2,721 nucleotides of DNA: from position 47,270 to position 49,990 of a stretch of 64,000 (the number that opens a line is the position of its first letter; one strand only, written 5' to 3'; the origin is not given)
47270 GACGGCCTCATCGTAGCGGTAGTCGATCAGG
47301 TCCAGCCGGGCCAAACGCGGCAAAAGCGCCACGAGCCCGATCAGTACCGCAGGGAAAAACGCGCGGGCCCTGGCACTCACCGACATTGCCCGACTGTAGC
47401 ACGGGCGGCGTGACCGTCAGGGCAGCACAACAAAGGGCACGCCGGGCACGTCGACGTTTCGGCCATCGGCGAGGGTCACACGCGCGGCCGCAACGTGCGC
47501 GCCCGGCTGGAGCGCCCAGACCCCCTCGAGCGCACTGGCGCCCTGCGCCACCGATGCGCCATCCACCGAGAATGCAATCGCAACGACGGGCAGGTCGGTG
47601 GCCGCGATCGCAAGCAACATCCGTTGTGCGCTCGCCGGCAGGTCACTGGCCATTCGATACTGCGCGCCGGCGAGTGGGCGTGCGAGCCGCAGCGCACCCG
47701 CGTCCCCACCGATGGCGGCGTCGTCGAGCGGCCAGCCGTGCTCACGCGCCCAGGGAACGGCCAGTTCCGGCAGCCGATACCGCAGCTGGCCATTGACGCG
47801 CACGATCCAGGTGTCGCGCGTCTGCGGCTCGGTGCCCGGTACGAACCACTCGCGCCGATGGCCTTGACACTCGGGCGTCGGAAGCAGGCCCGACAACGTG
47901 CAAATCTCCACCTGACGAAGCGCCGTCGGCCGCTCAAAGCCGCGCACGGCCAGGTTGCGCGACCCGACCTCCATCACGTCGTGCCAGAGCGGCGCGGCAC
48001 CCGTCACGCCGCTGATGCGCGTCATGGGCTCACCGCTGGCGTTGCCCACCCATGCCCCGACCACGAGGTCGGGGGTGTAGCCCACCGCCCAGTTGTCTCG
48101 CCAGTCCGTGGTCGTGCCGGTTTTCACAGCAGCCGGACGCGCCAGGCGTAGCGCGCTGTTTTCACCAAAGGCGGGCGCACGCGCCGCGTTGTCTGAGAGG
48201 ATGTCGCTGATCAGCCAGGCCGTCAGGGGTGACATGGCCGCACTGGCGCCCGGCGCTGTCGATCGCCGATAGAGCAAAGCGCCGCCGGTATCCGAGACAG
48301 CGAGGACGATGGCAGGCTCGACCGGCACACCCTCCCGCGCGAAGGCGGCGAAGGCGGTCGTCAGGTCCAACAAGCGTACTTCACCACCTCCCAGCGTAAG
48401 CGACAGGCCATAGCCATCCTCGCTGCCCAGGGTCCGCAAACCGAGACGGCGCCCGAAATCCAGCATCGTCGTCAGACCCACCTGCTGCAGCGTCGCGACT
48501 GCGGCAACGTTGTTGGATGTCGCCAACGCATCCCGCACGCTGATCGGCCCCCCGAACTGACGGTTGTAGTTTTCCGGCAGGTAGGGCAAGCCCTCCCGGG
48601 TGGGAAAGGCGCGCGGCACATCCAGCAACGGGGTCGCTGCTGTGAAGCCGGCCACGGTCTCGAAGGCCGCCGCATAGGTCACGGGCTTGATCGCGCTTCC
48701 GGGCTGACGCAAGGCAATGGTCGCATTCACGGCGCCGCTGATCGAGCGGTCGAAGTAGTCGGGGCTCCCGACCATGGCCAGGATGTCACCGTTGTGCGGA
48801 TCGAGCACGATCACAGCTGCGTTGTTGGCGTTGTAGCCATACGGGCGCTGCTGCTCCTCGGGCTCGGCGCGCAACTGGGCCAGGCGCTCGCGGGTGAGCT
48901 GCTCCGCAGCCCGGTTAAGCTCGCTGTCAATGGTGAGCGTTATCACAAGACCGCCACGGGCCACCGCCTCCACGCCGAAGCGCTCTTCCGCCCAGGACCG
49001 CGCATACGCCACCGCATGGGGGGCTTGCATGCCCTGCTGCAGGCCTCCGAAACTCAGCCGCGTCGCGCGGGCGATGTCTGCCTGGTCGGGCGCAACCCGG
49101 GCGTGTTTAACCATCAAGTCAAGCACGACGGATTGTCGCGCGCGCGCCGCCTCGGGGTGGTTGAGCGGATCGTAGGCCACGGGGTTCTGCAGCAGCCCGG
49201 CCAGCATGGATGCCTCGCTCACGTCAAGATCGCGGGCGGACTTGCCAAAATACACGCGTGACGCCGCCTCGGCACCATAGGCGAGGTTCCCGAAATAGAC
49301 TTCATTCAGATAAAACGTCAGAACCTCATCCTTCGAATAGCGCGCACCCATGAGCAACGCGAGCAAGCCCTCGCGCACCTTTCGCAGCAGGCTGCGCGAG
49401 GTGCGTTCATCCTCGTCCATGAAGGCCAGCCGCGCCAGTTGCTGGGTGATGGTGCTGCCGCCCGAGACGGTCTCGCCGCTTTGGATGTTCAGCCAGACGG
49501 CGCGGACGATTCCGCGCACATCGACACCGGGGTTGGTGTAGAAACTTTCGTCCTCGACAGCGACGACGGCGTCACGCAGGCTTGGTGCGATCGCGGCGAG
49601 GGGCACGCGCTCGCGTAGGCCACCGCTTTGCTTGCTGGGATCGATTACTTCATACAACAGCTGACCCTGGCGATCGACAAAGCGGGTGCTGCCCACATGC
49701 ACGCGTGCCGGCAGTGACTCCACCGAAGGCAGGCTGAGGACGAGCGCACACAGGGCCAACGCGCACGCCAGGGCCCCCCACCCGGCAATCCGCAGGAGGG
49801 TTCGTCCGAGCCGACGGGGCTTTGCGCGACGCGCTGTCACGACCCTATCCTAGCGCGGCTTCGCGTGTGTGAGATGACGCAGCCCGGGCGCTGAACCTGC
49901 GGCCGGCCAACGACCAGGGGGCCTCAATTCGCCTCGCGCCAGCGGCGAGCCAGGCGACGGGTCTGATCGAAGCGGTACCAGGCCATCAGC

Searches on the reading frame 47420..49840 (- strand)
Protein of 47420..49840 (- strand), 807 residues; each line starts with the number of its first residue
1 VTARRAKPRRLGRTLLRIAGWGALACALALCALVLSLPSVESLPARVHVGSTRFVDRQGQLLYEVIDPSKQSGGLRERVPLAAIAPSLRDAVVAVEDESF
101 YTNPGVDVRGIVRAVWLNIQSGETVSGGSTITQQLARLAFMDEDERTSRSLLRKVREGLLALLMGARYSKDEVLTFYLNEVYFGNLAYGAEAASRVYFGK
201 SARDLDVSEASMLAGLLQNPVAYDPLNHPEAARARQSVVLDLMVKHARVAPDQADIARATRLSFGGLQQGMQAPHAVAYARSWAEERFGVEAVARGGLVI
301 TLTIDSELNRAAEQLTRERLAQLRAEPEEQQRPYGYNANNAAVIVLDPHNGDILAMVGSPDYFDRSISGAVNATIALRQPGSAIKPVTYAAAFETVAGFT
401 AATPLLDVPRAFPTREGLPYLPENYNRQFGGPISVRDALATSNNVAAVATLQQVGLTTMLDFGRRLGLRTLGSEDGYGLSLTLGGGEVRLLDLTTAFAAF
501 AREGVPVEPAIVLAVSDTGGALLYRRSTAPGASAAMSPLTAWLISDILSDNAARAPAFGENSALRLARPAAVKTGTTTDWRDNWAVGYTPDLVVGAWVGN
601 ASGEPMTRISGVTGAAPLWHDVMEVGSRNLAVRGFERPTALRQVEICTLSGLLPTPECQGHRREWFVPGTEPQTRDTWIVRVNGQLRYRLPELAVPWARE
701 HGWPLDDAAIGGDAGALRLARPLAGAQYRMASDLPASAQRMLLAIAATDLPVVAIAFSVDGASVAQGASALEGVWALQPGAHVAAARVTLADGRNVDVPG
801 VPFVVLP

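Call 14: search_protein_families(library=pfam, max_evalue=0.00001, proteins=[window:47420-49840:-])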
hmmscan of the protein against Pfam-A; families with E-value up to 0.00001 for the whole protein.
seq(807 aa): 2 families
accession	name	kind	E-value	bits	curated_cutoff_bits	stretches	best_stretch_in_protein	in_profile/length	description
PF00912.28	Transgly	-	1.2e-60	204.4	27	1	74-243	12-177/178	Transglycosylase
PF00905.27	Transpeptidase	-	5.2e-19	69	22.1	1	342-591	2-267/299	Penicillin binding protein transpeptidase domain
